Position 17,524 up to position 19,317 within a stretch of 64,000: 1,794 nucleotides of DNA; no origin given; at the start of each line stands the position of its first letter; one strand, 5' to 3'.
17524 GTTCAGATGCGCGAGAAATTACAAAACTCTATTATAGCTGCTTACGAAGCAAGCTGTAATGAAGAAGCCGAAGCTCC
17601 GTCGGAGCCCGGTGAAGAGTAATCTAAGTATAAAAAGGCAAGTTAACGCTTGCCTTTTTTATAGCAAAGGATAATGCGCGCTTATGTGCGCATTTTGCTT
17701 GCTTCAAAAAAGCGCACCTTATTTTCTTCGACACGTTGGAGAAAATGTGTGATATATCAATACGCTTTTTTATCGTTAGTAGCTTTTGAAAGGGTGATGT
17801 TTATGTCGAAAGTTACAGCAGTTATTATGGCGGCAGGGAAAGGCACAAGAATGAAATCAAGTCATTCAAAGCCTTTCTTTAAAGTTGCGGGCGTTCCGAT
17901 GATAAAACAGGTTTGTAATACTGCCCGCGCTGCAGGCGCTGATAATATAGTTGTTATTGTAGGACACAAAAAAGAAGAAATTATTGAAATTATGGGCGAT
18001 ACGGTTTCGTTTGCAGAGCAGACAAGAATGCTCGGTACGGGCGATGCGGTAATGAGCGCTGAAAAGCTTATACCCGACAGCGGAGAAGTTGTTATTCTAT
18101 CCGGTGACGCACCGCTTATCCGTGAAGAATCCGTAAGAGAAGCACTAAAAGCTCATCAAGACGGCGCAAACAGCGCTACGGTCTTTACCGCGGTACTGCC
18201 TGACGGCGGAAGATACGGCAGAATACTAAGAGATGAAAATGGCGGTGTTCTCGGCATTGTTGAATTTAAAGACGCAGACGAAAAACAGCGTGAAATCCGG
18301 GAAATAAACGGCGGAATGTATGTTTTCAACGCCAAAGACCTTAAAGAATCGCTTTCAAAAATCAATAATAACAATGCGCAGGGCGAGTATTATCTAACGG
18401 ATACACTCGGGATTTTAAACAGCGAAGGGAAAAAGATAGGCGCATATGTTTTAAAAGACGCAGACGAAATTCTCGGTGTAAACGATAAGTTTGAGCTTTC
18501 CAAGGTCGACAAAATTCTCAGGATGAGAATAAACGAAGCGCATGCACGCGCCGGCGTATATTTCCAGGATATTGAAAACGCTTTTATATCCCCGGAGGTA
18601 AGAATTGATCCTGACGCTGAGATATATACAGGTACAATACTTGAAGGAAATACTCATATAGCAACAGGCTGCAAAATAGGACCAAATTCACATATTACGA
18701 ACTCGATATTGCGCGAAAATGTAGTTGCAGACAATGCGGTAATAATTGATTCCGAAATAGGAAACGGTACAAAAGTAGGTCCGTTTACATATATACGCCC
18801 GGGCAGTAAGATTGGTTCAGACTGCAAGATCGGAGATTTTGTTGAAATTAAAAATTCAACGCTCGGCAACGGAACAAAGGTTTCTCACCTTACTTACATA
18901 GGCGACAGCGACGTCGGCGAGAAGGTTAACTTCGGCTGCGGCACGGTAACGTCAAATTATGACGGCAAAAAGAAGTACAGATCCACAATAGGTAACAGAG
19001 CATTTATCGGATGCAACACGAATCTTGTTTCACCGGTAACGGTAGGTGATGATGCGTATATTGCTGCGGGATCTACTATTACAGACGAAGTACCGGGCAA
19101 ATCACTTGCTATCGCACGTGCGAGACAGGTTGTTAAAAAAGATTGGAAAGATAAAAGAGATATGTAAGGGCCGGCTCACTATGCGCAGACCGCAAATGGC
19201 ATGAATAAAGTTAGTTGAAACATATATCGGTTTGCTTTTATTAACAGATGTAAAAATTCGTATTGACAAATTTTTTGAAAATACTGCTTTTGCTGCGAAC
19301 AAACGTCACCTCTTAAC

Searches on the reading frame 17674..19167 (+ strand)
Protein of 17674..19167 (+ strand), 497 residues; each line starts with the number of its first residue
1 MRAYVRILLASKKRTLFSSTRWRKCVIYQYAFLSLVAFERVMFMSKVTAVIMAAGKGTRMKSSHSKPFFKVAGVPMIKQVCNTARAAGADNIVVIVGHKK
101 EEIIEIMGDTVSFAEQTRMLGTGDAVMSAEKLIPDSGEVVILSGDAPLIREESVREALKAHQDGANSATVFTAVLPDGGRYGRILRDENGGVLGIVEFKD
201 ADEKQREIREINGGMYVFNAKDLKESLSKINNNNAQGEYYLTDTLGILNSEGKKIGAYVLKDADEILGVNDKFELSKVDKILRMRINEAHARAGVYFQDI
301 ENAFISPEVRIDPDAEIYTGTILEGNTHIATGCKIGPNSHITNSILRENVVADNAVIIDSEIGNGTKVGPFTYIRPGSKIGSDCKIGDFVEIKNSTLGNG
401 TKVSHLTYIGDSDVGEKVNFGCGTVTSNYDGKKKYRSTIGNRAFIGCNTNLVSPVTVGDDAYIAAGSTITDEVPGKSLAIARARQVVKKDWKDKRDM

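Call 69: search_protein_families(library=pfam, proteins=[window:17674-19167:+], max_evalue=0.00001)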
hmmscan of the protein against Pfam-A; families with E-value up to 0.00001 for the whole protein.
window:17674-19167:+ (497 aa): 5 families
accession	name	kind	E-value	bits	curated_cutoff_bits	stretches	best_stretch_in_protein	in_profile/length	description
PF00132.30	Hexapep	-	2.1e-26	90.9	27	2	360-394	2-36/36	Bacterial transferase hexapeptide (six repeats)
PF00483.29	NTP_transferase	-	1.1e-20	74.8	21.2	1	49-263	2-224/245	Nucleotidyl transferase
PF12804.13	NTP_transf_3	-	6.4e-18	65.9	27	1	49-171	1-121/160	MobA-like NTP transferase domain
PF25084.1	LbH_EIF2B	-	3e-14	53.3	54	1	361-424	23-85/105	EIF2B subunit epsilon LbH domain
PF01128.25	IspD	-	2.5e-09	37.6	27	1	47-170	1-126/221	2-C-methyl-D-erythritol 4-phosphate cytidylyltransferase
